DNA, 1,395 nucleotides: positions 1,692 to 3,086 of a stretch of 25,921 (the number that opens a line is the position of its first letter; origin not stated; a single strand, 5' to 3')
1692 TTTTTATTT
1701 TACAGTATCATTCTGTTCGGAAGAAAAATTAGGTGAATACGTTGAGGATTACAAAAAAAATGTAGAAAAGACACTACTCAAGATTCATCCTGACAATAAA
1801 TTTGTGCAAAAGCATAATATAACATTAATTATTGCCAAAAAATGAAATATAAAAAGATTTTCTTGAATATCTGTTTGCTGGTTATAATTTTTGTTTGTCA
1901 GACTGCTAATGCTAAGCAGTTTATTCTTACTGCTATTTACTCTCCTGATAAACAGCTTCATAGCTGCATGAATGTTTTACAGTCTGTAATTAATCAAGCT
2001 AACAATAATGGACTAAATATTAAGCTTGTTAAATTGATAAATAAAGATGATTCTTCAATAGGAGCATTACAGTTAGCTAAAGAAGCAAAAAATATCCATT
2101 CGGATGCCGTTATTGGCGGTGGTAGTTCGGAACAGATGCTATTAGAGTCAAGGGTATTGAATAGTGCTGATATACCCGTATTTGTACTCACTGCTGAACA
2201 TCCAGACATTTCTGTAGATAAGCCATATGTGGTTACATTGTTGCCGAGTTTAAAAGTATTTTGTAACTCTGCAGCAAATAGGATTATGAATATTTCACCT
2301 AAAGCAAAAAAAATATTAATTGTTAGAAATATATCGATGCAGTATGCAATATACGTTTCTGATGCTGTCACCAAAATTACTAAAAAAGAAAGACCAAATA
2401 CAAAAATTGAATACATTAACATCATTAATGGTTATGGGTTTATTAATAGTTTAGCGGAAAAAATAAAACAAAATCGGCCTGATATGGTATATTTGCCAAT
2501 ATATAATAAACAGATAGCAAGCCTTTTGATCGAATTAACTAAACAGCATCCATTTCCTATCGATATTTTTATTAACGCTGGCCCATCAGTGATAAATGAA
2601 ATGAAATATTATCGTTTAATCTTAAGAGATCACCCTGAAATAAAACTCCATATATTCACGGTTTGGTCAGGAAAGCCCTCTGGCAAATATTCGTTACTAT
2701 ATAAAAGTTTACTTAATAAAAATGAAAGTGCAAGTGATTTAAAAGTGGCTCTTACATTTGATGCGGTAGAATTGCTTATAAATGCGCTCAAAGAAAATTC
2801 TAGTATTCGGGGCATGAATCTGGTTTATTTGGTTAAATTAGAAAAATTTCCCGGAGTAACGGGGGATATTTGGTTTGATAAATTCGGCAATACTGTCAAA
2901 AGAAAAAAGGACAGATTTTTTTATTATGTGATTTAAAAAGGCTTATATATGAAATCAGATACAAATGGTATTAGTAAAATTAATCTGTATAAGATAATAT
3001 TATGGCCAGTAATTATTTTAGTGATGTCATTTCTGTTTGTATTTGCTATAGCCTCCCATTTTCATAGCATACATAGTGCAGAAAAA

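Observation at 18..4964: Candidate signal synthesis plus sensing operon beside the ICE control switch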

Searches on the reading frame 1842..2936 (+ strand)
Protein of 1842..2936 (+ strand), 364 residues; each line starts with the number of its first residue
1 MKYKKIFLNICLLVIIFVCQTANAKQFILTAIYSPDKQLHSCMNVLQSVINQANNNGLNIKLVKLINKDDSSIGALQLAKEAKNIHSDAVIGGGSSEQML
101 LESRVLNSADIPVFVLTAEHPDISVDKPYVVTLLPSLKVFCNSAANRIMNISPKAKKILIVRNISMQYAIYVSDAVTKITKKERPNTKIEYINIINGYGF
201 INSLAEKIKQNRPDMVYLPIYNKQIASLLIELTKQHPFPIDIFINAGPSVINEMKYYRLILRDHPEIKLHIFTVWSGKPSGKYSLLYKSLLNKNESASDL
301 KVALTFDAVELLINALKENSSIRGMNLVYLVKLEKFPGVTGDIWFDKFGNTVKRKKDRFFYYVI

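Call 3: search_protein_families(library=pfam, proteins=[window:1842-2936:+], max_evalue=0.01)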
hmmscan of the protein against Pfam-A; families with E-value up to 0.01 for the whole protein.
window:1842-2936:+ (364 aa): 2 families
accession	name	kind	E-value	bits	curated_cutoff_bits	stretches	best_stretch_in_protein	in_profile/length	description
PF01094.35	ANF_receptor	-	7.2e-09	35.6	25.4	1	75-351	43-340/353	Receptor family ligand binding region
PF13458.12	Peripla_BP_6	-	0.0025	18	31.7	1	44-229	23-207/343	Periplasmic binding protein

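Call 4: search_protein_families(library=ncbifam, proteins=[window:1842-2936:+], max_evalue=0.01)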
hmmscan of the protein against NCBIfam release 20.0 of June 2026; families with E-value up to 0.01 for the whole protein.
window:1842-2936:+ (364 aa): 2 families
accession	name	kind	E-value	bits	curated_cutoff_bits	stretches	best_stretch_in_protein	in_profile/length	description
NF011933.0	PRK15404.1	subfamily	0.0012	18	477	1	142-350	150-349/370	high-affinity branched-chain amino acid ABC transporter substrate-binding protein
NF047881.1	glyco_SdgB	exception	0.0058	15.4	800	0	22-55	319-352/496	serine-aspartate repeat adhesin O-glycosyltransferase SdgB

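Call 6: search_protein_families(library=padloc, proteins=[window:1842-2936:+], max_evalue=0.01)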
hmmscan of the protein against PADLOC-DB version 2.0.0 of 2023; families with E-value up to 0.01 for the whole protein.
window:1842-2936:+ (364 aa): 0 families

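Call 23: find_homologous_proteins(query=window:1842-2936:+)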
Query window:1842-2936:+ (364 aa): 1 proteins with E <= 0.001 among 3907 candidates.
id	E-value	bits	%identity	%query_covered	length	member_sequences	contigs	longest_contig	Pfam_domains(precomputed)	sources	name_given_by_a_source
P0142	2.9e-234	794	100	100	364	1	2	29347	PF01094.35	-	-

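Call 35: predict_structure(protein=window:1842-2936:+)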
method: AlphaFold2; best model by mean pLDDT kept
length: 364 residues; sequences in the alignment: 1
mean_pLDDT: 36.9   pTM: 0.27
mean pLDDT of the five models: 36.9, 35.3, 33.7, 32.3, 30.5
residues with pLDDT >= 90: 0; 70-90: 0; 50-70: 18; < 50: 346
segments of 3 or more residues with pLDDT < 50: 1-26, 28-45, 63-364
pLDDT, mean of each block of 10 residues (from residue 1): 38 46 45 44 50 56 48 41 42 37 34 34 25 26 31 34 27 29 33 32 39 34 39 43 41 40 44 36 30 32 34 42 34 30 34 30 26
secondary structure, 60 per line:
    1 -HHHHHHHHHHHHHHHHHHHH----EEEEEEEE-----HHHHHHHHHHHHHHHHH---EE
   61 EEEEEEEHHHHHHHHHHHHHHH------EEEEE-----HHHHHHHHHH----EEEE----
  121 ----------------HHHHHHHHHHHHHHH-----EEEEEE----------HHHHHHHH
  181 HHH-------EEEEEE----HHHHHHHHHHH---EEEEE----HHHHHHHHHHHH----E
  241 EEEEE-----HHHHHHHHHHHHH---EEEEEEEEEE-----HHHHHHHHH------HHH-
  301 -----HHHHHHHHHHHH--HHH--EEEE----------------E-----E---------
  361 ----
elements in order: H2-21 E26-33 H39-55 E59-67 H68-82 E89-93 H99-108 E113-116 H137-151 E157-162 H173-183 E191-196 H201-211 E215-219 H224-235 E240-245 H251-263 E267-276 H282-290 H306-317 E325-328

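Call 42: search_protein_representatives(protein=window:1842-2936:+)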
Query: 364 residues. Proteins with E-value up to 0.001 (for the whole library): 176; up to 1e-10: 55; up to 1e-30: 9. The best 150 are listed.
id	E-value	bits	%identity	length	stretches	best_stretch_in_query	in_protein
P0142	9.2e-235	794.4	100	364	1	1-364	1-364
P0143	4.5e-84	299.0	43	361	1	2-360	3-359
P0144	2.1e-76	273.7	39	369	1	4-358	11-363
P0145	3.5e-71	256.6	38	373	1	3-360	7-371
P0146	2.0e-50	188.3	34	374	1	7-350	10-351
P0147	4.1e-44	167.6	47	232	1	166-361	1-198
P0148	4.9e-33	131.2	31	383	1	10-348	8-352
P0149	5.6e-33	131.0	31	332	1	47-353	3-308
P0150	3.0e-32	128.6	30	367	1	21-353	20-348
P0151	3.2e-29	118.6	29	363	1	13-350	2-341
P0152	7.1e-29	117.5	31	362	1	23-354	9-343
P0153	1.8e-28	116.1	25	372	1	7-342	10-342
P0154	3.3e-25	105.4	27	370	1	11-354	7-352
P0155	5.7e-25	104.6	26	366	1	7-352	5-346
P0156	6.8e-24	101.1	23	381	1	10-346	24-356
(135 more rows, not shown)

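Call 44: find_encoding_contigs(protein=P0143, flank=9000, max_places=2)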
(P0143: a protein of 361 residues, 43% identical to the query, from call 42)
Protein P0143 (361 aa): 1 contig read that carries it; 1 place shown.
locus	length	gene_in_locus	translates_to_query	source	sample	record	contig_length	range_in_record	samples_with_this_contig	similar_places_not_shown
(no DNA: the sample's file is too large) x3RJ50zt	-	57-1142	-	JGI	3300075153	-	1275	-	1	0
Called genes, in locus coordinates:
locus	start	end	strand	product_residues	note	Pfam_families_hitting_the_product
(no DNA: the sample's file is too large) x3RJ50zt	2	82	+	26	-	?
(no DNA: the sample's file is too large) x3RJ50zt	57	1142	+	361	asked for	PF13458:Peripla_BP_6 (weak), PF01094:ANF_receptor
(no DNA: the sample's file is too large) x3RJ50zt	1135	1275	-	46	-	?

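Call 45: find_encoding_contigs(protein=P0144, flank=9000, max_places=2)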
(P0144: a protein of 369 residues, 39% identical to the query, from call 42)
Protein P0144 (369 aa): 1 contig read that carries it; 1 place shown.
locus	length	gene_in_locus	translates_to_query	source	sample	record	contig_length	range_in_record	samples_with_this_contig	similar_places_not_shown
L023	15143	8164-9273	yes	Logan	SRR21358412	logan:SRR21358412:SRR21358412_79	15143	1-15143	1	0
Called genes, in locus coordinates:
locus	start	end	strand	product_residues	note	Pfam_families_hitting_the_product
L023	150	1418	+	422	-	PF07690:MFS_1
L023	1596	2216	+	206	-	PF01381:HTH_3 (weak), PF13443:HTH_26, PF00717:Peptidase_S24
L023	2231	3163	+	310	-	PF00072:Response_reg (weak)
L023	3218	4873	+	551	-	PF02518:HATPase_c, PF13589:HATPase_c_3 (weak), PF14501:HATPase_c_5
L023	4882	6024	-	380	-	PF00155:Aminotran_1_2, PF00266:Aminotran_5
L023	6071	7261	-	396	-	-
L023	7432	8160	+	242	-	PF05175:MTS (weak), PF02353:CMAS (weak), PF13489:Methyltransf_23, PF01209:Ubie_methyltran (weak), PF13847:Methyltransf_31, PF08241:Methyltransf_11, PF08242:Methyltransf_12, PF13649:Methyltransf_25, +2 more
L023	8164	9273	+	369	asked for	PF01094:ANF_receptor (weak)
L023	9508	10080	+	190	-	-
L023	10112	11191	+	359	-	PF00512:HisKA (weak), PF02518:HATPase_c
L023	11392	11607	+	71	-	-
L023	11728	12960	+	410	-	PF00083:Sugar_tr, PF13347:MFS_2 (weak), PF07690:MFS_1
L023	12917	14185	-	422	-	PF08245:Mur_ligase_M, PF02875:Mur_ligase_C, PF27239:FOL3_C (weak)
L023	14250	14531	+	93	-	PF22600:MTPAP-like_central (weak)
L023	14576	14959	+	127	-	-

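Call 46: find_encoding_contigs(protein=P0145, flank=9000, max_places=2)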
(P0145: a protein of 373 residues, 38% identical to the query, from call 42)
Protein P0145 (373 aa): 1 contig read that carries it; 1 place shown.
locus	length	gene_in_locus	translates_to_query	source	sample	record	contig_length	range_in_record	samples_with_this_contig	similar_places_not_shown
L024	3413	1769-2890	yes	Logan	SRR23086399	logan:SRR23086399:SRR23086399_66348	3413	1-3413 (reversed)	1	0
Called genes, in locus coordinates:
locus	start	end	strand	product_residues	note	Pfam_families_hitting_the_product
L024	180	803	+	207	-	PF01381:HTH_3, PF13443:HTH_26, PF00717:Peptidase_S24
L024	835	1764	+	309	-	PF00072:Response_reg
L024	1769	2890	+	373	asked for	PF13458:Peripla_BP_6, PF01094:ANF_receptor (weak)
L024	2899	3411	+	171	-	?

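Call 61: search_solved_structures(query=A4, max_evalue=0.001, show_alignments=0)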
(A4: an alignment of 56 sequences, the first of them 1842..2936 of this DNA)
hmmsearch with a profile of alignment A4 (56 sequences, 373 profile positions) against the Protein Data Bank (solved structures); distinct sequences matched with E-value up to 0.001: 212 (the best 60 are shown).
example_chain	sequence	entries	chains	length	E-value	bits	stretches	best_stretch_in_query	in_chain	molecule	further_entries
3td9_A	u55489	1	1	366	5.4e-70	239.1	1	22-372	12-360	Branched chain amino acid ABC transporter, periplasmic amino acid-binding protein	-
4gnr_A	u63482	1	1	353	8.3e-58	199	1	24-372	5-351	ABC transporter substrate-binding protein-branched chain amino acid transport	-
4n0q_A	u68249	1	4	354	6e-47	163.3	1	21-365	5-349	Leu/Ile/Val-binding protein homolog 3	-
3ip5_A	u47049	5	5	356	2.7e-46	161.1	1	27-363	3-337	ABC transporter, substrate binding protein (Amino acid)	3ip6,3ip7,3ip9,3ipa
3ipc_A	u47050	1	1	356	3.6e-46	160.7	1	27-363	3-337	ABC transporter, substrate binding protein (Amino acid)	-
1usg_A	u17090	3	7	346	6.5e-45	156.6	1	26-362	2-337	LEUCINE-SPECIFIC BINDING PROTEIN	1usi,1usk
1z15_A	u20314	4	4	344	1.8e-44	155.1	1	26-352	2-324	Leu/Ile/Val-binding protein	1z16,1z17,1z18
2liv_A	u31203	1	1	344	2.1e-44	154.9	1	26-352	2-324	LEUCINE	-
2lbp_A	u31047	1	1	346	7.2e-44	153.1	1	26-362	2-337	LEUCINE-BINDING PROTEIN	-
8z0g_A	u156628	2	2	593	8.5e-43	149.6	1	48-352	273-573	Leu/Ile/Val-binding protein,Leu/Ile/Val-binding protein,mNeonGreen | NeIle,Leu/Ile/Val-binding protein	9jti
4nqr_A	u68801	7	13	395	6.1e-36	127.1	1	21-365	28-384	Amino acid/amide ABC transporter substrate-binding protein, HAAT family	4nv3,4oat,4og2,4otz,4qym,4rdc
4ey3_A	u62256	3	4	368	1.3e-35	126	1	23-368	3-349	Twin-arginine translocation pathway signal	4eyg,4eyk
4obb_A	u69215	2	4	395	3.3e-35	124.6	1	21-365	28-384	Amino acid/amide ABC transporter substrate-binding protein, HAAT family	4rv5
4mlc_A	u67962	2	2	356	5.5e-35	123.9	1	24-368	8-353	Extracellular ligand-binding receptor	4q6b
4evs_A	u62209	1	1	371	8.4e-31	110.1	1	23-368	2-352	PUTATIVE ABC TRANSPORTER SUBUNIT, SUBSTRATE-BINDING COMPONENT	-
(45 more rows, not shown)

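Call 62: search_solved_structures(query=window:1842-2936:+, max_evalue=1, show_alignments=5)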
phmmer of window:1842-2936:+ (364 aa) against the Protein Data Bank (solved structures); distinct sequences matched with E-value up to 1: 6.
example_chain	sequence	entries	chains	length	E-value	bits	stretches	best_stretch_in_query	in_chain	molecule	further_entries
4gnr_A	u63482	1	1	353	0.012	18.1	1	287-354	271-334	ABC transporter substrate-binding protein-branched chain amino acid transport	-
1o1z_A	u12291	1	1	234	0.35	13.2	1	137-232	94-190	glycerophosphodiester phosphodiesterase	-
1k2h_A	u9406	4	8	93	0.54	12.6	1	266-321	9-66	S-100 protein, alpha chain | Protein S100-A1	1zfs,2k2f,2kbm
4bl7_B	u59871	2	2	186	0.66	12.3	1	198-274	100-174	EUKARYOTIC TRANSLATION ELONGATION FACTOR 1 EPSILON-1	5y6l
4bvy_B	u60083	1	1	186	0.66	12.3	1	198-274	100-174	EUKARYOTIC TRANSLATION ELONGATION FACTOR 1 EPSILON-1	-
5bmu_A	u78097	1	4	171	0.84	12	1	197-274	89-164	Eukaryotic translation elongation factor 1 epsilon-1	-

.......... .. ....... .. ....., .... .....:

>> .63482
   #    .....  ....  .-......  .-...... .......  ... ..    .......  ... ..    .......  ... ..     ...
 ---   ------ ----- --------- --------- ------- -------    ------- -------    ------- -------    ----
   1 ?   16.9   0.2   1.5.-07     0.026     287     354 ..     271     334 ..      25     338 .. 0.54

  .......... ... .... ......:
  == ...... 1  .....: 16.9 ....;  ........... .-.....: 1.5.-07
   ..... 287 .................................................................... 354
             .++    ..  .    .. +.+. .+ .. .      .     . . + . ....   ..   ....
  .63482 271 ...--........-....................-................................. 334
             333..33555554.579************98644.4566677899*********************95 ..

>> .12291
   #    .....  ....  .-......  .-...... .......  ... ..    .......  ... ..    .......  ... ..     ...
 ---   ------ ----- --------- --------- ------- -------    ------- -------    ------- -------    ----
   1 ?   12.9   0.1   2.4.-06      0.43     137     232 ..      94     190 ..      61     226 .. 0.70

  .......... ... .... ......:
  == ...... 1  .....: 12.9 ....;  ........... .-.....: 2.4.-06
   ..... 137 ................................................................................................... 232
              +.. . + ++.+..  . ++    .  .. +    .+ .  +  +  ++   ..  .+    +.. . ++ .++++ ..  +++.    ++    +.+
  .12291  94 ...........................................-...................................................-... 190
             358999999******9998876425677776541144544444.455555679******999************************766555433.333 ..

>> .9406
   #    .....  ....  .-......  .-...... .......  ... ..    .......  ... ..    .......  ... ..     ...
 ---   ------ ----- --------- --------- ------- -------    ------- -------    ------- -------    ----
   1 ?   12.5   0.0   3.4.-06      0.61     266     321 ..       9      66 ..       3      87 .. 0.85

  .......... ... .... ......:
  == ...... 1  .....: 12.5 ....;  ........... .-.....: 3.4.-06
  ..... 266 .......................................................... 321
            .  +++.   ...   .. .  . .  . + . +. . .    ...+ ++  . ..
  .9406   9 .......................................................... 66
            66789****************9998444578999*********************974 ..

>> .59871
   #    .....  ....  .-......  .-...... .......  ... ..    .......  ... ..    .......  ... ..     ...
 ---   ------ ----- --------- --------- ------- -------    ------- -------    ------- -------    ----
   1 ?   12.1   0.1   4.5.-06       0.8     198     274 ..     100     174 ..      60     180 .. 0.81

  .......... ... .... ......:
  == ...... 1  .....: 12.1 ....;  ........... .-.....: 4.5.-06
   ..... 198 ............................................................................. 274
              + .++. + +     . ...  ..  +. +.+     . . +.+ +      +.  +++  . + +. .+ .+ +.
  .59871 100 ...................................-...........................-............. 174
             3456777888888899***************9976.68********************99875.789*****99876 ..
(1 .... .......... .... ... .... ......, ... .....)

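Call 64: predict_structure(alignment_id=A4)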
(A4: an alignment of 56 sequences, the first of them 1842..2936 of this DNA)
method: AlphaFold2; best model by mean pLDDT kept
length: 364 residues; sequences in the alignment: 56
mean_pLDDT: 92.9   pTM: 0.90
mean pLDDT of the five models: 92.9, 92.4, 92.3, 92.2, 91.9
residues with pLDDT >= 90: 301; 70-90: 51; 50-70: 11; < 50: 1
segments of 3 or more residues with pLDDT < 50: none
pLDDT, mean of each block of 10 residues (from residue 1): 90 89 91 82 96 98 96 97 98 93 98 96 95 92 92 97 94 96 98 95 97 96 94 90 88 92 96 92 96 91 97 97 98 95 89 63 67
secondary structure, 60 per line:
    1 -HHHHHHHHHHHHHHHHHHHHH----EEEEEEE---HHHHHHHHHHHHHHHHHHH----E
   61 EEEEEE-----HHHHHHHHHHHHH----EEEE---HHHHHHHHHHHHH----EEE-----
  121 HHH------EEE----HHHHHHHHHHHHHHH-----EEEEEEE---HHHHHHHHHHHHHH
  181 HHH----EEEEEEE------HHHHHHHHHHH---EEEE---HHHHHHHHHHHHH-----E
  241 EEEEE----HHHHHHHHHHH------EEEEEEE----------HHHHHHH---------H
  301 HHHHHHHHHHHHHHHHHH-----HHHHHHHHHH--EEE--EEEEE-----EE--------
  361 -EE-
elements in order: H2-22 E27-33 H37-55 E60-66 H72-84 E89-92 H96-108 E113-115 E130-132 H137-151 E157-163 H167-183 E188-194 H201-211 E215-218 H222-234 E240-245 H250-260 E267-273 H284-290 H300-318 H324-333 E336-338 E341-345

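Call 67: fold_search(model_id=the predicted structure, library=pdb)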
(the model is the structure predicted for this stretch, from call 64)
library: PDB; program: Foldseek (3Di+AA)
matches with E <= 10: 500; with E <= 0.001: 500
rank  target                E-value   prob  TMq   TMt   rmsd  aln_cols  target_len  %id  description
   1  4gnr                  4.7e-17  1.00  0.71  0.74   4.1       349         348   16  1.0 Angstrom resolution crystal structure of the branched-chain amino acid transporter substrate binding protein LivJ fr (released 2012-09-05)
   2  3td9                  1.1e-16  1.00  0.73  0.76   3.5       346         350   17  Crystal structure of a Leucine binding protein LivK (TM1135) from Thermotoga maritima MSB8 at 1.90 A resolution (released 2011-09-07)
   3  2liv                  2.5e-16  1.00  0.61  0.64   5.7       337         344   16  PERIPLASMIC BINDING PROTEIN STRUCTURE AND FUNCTION. REFINED X-RAY STRUCTURES OF THE LEUCINE/ISOLEUCINE/VALINE-BINDING PR (released 1989-07-12)
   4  9jti                  2.5e-16  1.00  0.74  0.49   3.2       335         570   17  X-ray structure of NeIle indicator complexed with isoleucine (released 2024-12-25)
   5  1z15                  3.0e-16  1.00  0.54  0.57   6.6       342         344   16  Crystal structure analysis of periplasmic Leu/Ile/Val-binding protein in superopen form (released 2005-10-04)
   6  1usg                  3.2e-16  1.00  0.51  0.53   7.5       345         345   17  L-leucine-binding protein, apo form (released 2003-12-18)
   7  3hut                  5.4e-16  1.00  0.65  0.67   4.9       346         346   15  Crystal structure of a putative branched-chain amino acid ABC transporter from Rhodospirillum rubrum (released 2009-06-30)
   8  2lbp                  9.1e-16  1.00  0.60  0.62   5.8       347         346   18  STRUCTURE OF THE L-LEUCINE-BINDING PROTEIN REFINED AT 2.4 ANGSTROMS RESOLUTION AND COMPARISON WITH THE LEU(SLASH)ILE(SLA (released 1989-07-12)
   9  4q6b                  9.1e-16  1.00  0.68  0.74   4.4       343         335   14  Crystal Structure of ABC Transporter Substrate-Binding Protein fromDesulfitobacterium hafniense complex with Leu (released 2014-07-02)
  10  4nv3_A                2.9e-15  1.00  0.75  0.75   3.7       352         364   15  The crystal structure of a solute-binding protein (N280D mutant) from Anabaena variabilis ATCC 29413 in complex with v (released 2013-12-11)
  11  4mlc                  3.3e-15  1.00  0.70  0.75   4.0       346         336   16  ABC Transporter Substrate-Binding Protein fromDesulfitobacterium hafniense (released 2013-09-18)
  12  4mqe_A                4.4e-15  1.00  0.62  0.56   6.5       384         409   13  Crystal structure of the extracellular domain of human GABA(B) receptor in the apo form (released 2013-12-11)
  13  3ip5                  6.3e-15  1.00  0.76  0.79   5.1       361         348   12  Structure of Atu2422-GABA receptor in complex with alanine (released 2010-07-14)
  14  3ipc                  6.3e-15  1.00  0.75  0.78   5.1       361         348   13  Structure of ATU2422-GABA F77A mutant receptor in complex with leucine (released 2010-07-14)
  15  4obb_A                6.3e-15  1.00  0.74  0.74   3.8       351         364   15  The crystal structure of a solute-binding protein from Anabaena variabilis ATCC 29413 in complex with (3S)-3-methyl-2- (released 2014-03-19)
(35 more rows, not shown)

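Call 84: search_protein_families(library=pfam, proteins=[L023:2231-3163:+, L023:1596-2216:+, L023:3218-4873:+, L023:6071-7261:-, L023:4882-6024:-, L023:9508-10080:+, L024:835-1764:+], max_evalue=0.01)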
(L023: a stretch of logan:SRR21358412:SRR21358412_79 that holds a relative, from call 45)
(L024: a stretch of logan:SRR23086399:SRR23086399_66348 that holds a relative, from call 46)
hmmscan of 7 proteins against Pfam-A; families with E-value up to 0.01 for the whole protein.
L023:2231-3163:+ (310 aa): 1 family
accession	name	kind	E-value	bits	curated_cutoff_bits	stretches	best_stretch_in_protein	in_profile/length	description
PF00072.30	Response_reg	-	7.9e-09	36.1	30.2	1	99-157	41-100/111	Response regulator receiver domain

L023:1596-2216:+ (206 aa): 5 families
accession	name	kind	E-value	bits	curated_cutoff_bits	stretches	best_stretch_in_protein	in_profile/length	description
PF00717.28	Peptidase_S24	-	1.9e-16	60.2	23.3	1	82-199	1-115/116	Peptidase S24-like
PF13443.12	HTH_26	-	4.7e-10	40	22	1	6-63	1-58/63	Cro/C1-type HTH DNA-binding domain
PF01381.28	HTH_3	-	1.6e-07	31.7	23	1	19-62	13-55/55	Helix-turn-helix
PF12844.13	HTH_19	-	4.2e-05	23.8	30.2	1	5-63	2-59/64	Helix-turn-helix domain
PF13560.12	HTH_31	-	0.0002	22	27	1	3-61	2-60/64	Helix-turn-helix domain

L023:3218-4873:+ (551 aa): 4 families
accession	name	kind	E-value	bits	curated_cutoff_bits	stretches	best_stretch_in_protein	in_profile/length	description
PF02518.31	HATPase_c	-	1.1e-21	77.8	26.4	1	313-415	4-109/111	Histidine kinase-, DNA gyrase B-, and HSP90-like ATPase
PF14501.12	HATPase_c_5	-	4e-09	36.8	22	1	316-401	7-90/102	GHKL domain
PF13589.12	HATPase_c_3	-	4.6e-06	27.1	25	1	314-376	2-62/137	Histidine kinase-, DNA gyrase B-, and HSP90-like ATPase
PF00512.31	HisKA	-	0.0035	17.8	26.9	1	204-253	3-57/66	His Kinase A (phospho-acceptor) domain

L023:6071-7261:- (396 aa): 0 families

L023:4882-6024:- (380 aa): 3 families
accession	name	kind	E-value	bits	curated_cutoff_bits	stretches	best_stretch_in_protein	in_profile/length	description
PF00155.27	Aminotran_1_2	-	6.6e-40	137.8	19.7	1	26-372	2-361/361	Aminotransferase class I and II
PF00266.25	Aminotran_5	-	5e-08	32.8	21.5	1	82-198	59-177/371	Aminotransferase class-V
PF01053.26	Cys_Met_Meta_PP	-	0.00027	20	27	1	97-208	81-185/381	Cys/Met metabolism PLP-dependent enzyme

L023:9508-10080:+ (190 aa): 0 families

L024:835-1764:+ (309 aa): 1 family
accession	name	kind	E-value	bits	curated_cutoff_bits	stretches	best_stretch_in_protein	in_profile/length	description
PF00072.30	Response_reg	-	5.6e-09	36.6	30.2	1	86-156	30-100/111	Response regulator receiver domain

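Call 85: search_protein_families(library=ncbifam, proteins=[L023:4882-6024:-, L023:2231-3163:+, L023:6071-7261:-], max_evalue=0.00001)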
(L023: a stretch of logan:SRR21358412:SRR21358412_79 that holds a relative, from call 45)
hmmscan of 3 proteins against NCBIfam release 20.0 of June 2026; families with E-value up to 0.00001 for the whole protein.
L023:4882-6024:- (380 aa): 57 families (the best 25 are shown)
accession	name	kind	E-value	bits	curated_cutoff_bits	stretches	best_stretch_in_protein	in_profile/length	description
TIGR04350.1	C_S_lyase_PatB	subfamily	2.7e-122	408.4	340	1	7-374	3-381/384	PatB family C-S lyase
NF041364.1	GntC_guanitoxin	equivalog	1.2e-40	139.6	415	1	28-373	1-354/356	guanitoxin biosynthesis PLP-dependent (S)-gamma-hydroxy-L-arginine cyclodehydratase GntC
NF004770.0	PRK06108.1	subfamily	5.2e-37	127.6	422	1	25-377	36-393/396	pyridoxal phosphate-dependent aminotransferase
NF041091.1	asp_aminotase_Arch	equivalog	1.4e-32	112.9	550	1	25-375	27-374/376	aspartate aminotransferase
NF005855.0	PRK07777.1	equivalog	2.8e-31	109.2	553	1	36-330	39-333/391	pyridoxal phosphate-dependent aminotransferase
NF006756.0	PRK09276.1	subfamily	5.4e-31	107.9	507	1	25-374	31-384/387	LL-diaminopimelate aminotransferase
NF005816.0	PRK07682.1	equivalog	7.8e-31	107.1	620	1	25-377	29-384/390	aminotransferase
NF005817.0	PRK07683.1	equivalog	1.6e-30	106.1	575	1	24-377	27-382/387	aminotransferase A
TIGR03540.1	DapC_direct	equivalog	9.7e-30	103.7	593.25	1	25-373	29-381/383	LL-diaminopimelate aminotransferase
NF005977.0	PRK08068.1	subfamily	4.7e-29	101.8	494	1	24-375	31-386/391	transaminase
NF004975.0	PRK06348.1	equivalog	1.3e-28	100.1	549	1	25-373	29-380/384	pyridoxal phosphate-dependent aminotransferase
TIGR01265.1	tyr_nico_aTase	subfamily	9.8e-28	97.2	292.45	1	26-376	32-399/403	tyrosine/nicotianamine family aminotransferase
NF006569.0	PRK09082.1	subfamily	4e-27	95.3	420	1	24-330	29-333/386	methionine aminotransferase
NF005305.0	PRK06836.1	equivalog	5.9e-27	94.9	376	1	24-376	33-391/396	pyridoxal phosphate-dependent aminotransferase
NF006229.0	PRK08361.1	equivalog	6.1e-27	94.6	624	1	5-373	13-385/391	aspartate aminotransferase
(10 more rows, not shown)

L023:2231-3163:+ (310 aa): 1 family
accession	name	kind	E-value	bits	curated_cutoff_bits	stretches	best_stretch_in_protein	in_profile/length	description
NF053512.1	nitric_RR_NosR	exception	9.4e-10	38.1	400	1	99-167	41-113/422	response regulator c-di-GMP phosphodiesterase, NosR family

L023:6071-7261:- (396 aa): 0 families
